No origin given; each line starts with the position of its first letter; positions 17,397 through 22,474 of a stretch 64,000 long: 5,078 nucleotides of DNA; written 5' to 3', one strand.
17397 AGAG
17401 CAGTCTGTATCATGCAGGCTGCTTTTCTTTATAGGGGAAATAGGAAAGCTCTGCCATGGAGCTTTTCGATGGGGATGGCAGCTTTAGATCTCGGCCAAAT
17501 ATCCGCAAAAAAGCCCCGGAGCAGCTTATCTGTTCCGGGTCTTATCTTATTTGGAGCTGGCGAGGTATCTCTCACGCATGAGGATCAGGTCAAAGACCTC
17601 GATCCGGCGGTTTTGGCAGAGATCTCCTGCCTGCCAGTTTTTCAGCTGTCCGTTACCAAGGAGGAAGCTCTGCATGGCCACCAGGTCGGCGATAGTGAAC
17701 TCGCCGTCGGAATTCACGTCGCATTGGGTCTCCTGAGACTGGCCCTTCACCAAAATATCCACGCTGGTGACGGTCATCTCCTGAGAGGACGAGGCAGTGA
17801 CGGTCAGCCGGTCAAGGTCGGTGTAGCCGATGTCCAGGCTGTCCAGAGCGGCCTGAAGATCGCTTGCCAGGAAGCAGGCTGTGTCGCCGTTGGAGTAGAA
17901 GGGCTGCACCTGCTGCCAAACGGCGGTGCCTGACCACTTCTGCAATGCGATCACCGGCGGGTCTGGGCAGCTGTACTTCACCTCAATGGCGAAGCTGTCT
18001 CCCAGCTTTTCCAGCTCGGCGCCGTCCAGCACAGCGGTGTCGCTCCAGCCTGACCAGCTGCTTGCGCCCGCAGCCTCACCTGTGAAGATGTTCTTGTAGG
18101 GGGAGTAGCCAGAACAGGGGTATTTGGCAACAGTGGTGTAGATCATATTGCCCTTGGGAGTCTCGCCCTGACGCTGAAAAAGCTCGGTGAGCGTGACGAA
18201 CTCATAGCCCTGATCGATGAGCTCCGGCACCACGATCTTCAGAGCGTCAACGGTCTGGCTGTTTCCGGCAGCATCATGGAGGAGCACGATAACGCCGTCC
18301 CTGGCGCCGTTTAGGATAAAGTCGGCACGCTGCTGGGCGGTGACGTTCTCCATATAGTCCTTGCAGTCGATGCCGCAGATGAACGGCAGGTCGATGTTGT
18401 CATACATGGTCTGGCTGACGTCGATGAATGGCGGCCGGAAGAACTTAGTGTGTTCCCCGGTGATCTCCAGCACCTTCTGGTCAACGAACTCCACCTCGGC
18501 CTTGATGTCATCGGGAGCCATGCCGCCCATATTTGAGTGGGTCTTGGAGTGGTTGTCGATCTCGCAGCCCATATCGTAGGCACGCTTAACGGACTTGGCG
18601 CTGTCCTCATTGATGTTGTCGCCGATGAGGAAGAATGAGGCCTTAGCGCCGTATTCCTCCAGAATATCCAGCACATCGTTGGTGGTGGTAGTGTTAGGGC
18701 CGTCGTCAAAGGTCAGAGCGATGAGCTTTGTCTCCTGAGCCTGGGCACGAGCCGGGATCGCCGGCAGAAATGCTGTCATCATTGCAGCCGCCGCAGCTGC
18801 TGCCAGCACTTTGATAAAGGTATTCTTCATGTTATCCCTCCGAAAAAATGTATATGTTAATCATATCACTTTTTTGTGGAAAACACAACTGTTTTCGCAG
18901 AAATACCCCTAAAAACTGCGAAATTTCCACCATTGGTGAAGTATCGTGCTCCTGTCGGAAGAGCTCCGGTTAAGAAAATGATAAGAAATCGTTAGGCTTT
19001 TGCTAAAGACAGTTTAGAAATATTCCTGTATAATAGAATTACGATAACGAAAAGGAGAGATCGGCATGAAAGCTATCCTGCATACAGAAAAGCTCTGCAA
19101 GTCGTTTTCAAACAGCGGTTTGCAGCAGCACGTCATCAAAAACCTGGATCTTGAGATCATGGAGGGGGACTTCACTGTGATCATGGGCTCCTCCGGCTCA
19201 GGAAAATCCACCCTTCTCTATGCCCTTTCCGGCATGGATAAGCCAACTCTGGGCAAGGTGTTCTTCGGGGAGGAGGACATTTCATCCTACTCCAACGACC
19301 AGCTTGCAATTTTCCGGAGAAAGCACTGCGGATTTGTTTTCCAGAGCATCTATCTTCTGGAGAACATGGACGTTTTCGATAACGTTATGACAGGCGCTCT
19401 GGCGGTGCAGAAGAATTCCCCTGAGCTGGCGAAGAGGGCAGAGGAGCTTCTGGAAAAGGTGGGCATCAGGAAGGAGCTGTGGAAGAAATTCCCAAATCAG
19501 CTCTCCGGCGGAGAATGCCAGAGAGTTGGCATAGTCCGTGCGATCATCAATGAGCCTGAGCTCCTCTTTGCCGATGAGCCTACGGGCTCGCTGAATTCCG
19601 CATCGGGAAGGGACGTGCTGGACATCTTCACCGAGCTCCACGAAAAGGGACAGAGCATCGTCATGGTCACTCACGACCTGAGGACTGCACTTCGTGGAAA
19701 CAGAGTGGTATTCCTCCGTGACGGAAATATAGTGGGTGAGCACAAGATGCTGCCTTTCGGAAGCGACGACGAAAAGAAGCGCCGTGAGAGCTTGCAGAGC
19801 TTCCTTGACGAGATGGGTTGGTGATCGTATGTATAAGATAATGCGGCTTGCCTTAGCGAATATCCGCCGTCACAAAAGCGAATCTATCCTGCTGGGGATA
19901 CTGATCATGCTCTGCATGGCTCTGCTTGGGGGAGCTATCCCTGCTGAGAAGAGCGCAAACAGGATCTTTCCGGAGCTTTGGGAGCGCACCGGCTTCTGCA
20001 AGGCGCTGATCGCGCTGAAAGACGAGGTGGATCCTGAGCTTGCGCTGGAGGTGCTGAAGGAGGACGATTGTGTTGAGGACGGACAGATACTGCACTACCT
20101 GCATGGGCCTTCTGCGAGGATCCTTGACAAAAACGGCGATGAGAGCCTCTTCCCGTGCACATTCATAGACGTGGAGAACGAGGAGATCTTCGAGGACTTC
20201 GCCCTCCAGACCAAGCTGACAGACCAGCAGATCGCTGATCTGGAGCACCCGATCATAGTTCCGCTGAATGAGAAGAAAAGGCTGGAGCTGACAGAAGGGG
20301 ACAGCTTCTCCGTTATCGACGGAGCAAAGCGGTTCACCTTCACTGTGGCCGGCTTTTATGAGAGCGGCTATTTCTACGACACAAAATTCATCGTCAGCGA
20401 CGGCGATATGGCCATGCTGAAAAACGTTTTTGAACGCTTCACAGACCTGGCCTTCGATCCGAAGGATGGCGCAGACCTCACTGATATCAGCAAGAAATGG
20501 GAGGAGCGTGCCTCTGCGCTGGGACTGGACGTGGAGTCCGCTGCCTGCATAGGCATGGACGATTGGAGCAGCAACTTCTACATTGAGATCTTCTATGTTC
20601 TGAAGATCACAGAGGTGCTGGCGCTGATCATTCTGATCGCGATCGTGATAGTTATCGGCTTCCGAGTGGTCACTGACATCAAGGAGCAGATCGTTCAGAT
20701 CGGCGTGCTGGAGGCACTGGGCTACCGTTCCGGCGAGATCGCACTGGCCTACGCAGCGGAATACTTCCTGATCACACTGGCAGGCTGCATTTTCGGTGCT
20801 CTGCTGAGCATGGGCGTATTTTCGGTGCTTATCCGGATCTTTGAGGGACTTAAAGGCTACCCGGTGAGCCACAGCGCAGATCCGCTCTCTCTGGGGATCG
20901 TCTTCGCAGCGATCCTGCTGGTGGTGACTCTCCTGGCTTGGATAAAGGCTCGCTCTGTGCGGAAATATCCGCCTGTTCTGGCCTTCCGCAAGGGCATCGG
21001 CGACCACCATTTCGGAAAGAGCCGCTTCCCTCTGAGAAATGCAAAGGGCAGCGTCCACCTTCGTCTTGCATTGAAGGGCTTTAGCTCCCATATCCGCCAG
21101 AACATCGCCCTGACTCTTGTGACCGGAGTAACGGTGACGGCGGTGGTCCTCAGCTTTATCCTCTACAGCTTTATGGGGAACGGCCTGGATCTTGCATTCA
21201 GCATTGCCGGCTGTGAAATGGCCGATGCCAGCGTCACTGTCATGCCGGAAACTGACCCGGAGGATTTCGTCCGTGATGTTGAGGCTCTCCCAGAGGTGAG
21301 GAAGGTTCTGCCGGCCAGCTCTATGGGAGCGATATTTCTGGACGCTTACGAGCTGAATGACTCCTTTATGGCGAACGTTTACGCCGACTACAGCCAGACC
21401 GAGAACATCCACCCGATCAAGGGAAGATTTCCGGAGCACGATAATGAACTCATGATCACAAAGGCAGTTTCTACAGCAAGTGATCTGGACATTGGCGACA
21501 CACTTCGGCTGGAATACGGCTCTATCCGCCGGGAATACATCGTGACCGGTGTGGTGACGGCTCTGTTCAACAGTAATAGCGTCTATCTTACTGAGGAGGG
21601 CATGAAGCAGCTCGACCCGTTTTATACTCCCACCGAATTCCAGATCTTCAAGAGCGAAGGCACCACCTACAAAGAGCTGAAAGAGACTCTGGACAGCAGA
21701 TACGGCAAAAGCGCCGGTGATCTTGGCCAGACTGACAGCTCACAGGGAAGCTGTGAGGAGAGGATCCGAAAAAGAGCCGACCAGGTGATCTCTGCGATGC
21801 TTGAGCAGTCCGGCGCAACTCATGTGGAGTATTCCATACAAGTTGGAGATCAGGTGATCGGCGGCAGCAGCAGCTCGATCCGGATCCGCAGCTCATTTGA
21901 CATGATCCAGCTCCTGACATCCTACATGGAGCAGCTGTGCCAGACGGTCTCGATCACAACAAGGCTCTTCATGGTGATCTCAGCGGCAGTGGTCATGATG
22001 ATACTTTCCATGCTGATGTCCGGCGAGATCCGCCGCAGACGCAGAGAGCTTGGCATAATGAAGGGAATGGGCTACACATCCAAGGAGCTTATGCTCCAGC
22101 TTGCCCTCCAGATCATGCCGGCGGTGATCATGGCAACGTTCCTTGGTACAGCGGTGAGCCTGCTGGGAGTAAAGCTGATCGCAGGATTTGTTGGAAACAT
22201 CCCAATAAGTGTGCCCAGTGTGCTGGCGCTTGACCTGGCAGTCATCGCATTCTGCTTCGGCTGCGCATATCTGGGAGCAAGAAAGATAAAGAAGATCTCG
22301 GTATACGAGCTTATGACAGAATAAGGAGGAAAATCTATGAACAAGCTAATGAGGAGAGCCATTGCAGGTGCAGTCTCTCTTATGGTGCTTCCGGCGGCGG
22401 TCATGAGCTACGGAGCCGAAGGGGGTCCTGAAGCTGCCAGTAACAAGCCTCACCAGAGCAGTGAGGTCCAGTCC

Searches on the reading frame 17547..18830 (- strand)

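Call 91: search_protein_families(library=pfam, proteins=[window:17547-18830:-], max_evalue=0.0001)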
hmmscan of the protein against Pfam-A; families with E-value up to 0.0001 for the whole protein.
window:17547-18830:- (427 aa): 2 families
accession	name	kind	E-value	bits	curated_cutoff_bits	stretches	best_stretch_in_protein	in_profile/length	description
PF01522.26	Polysacc_deac_1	-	1.2e-28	100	23.1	1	31-142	3-112/124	Polysaccharide deacetylase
PF18259.7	CBM65_1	-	4.1e-10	40.2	25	1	249-357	1-113/113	Carbohydrate binding module 65 domain 1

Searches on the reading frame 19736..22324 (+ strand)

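Call 26: search_protein_families(library=pfam, proteins=[window:19736-22324:+], max_evalue=0.001)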
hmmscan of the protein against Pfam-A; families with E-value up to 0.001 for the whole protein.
window:19736-22324:+ (862 aa): 1 family
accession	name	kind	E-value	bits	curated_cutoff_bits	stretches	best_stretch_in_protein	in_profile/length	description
PF02687.27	FtsX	-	1.2e-30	106.5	25.5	2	294-413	2-120/120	FtsX-like permease C-terminal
